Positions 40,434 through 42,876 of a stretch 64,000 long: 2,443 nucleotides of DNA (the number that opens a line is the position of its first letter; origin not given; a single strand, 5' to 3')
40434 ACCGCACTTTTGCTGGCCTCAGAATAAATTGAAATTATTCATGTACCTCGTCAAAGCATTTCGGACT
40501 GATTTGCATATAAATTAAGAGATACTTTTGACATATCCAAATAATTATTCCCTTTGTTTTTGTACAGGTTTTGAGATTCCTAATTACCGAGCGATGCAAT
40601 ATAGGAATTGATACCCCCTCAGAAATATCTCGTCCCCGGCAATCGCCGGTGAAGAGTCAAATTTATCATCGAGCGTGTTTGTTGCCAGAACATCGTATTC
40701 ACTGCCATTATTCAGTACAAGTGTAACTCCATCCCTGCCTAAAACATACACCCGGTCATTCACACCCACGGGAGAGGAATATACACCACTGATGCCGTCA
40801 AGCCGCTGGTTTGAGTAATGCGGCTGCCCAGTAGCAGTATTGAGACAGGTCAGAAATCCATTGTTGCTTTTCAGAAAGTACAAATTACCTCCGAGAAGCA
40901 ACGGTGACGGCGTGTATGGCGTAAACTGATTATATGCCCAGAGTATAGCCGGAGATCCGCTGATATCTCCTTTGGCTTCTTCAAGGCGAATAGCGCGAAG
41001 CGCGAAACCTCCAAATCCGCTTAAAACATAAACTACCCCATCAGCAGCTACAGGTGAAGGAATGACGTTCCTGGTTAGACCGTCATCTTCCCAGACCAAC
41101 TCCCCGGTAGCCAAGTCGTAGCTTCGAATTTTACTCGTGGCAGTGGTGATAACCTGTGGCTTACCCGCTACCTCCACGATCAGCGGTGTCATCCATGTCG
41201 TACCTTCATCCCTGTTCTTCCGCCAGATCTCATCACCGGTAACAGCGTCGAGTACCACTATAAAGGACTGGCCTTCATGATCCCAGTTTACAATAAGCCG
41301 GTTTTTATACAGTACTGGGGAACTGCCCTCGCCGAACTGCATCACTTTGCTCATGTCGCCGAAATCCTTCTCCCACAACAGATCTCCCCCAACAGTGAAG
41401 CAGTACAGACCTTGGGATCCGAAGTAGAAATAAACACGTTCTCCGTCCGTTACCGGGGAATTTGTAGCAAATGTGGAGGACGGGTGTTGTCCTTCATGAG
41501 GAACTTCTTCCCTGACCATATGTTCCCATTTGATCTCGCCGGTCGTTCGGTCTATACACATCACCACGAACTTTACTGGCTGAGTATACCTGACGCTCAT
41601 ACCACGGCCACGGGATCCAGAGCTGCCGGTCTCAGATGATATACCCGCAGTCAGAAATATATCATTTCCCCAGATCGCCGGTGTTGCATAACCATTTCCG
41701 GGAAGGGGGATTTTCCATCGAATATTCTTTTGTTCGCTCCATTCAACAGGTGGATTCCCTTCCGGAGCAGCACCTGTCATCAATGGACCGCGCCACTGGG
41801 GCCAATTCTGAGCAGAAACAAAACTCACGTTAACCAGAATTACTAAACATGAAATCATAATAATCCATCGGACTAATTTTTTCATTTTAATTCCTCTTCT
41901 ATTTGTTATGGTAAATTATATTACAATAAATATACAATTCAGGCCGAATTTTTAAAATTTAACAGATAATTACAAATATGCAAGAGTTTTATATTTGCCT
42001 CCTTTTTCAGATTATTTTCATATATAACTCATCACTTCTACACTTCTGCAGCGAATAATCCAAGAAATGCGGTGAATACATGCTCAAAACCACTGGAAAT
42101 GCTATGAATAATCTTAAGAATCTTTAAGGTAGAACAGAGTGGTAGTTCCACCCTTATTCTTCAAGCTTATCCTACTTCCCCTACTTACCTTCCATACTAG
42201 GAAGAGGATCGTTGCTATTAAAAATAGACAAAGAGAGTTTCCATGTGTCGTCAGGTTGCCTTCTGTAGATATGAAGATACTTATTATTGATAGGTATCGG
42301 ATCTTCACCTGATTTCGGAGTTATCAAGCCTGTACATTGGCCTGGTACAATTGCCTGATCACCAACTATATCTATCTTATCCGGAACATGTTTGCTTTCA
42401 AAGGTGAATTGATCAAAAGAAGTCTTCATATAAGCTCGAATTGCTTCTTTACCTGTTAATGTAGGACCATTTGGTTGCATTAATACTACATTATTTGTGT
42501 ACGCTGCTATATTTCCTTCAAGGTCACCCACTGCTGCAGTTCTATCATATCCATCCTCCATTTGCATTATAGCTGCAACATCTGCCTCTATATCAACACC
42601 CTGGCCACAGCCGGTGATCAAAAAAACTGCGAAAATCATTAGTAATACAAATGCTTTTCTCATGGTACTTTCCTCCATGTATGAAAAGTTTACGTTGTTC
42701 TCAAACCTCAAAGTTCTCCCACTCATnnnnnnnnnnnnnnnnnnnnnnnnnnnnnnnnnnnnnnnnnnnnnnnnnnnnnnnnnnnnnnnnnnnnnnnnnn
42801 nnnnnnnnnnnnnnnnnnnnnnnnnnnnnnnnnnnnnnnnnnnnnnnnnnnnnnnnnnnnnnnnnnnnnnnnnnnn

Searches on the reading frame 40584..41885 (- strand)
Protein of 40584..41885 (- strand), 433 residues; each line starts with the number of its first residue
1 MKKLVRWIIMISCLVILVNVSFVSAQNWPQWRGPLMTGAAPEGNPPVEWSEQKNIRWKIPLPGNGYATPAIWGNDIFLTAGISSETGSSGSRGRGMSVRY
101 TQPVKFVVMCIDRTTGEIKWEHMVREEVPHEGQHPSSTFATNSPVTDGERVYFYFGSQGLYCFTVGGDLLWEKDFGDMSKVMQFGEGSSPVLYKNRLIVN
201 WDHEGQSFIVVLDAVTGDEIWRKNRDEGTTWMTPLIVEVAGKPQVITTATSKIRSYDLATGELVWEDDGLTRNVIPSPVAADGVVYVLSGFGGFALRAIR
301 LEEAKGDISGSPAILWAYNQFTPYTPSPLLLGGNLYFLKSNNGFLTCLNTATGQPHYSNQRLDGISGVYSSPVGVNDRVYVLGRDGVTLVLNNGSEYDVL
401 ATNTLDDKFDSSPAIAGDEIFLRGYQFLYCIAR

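Call 29: search_protein_families(library=pfam, proteins=[window:40584-41885:-])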
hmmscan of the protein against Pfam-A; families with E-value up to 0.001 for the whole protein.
window:40584-41885:- (433 aa): 3 families
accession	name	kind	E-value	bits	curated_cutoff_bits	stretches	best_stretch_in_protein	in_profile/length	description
PF13360.13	PQQ_2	-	1.8e-20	74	27.6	1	107-354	4-228/233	Outer membrane protein assembly factor BamB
PF13570.13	Beta-prop_ACSF4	-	6.6e-13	49.2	133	1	107-421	30-316/329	Beta-alanine-activating enzyme, beta-propeller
PF01011.28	PQQ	-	4.4e-05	22.8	26.7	0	171-226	31-86/595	Glucose/ethanol/alcohol dehydrogenase, beta-propeller domain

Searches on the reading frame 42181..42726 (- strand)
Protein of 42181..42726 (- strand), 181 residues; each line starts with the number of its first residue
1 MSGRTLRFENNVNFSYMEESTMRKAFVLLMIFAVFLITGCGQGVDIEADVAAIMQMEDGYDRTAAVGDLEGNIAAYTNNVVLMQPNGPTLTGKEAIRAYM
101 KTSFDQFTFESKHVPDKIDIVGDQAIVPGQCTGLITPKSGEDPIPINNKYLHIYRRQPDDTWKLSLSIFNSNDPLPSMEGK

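Call 29: search_protein_families(library=pfam, proteins=[window:42181-42726:-])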
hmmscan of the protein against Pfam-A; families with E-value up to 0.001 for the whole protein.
window:42181-42726:- (181 aa): 3 families
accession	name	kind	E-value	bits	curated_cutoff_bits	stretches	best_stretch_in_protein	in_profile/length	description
PF14534.12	DUF4440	-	1.4e-09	38.7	25.2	1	53-164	1-107/107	Domain of unknown function (DUF4440)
PF12680.13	SnoaL_2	-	1.5e-08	35.6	27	1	63-156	7-94/102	SnoaL-like domain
PF13577.12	SnoaL_4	-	3.6e-06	27.4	24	1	49-165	5-123/126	SnoaL-like domain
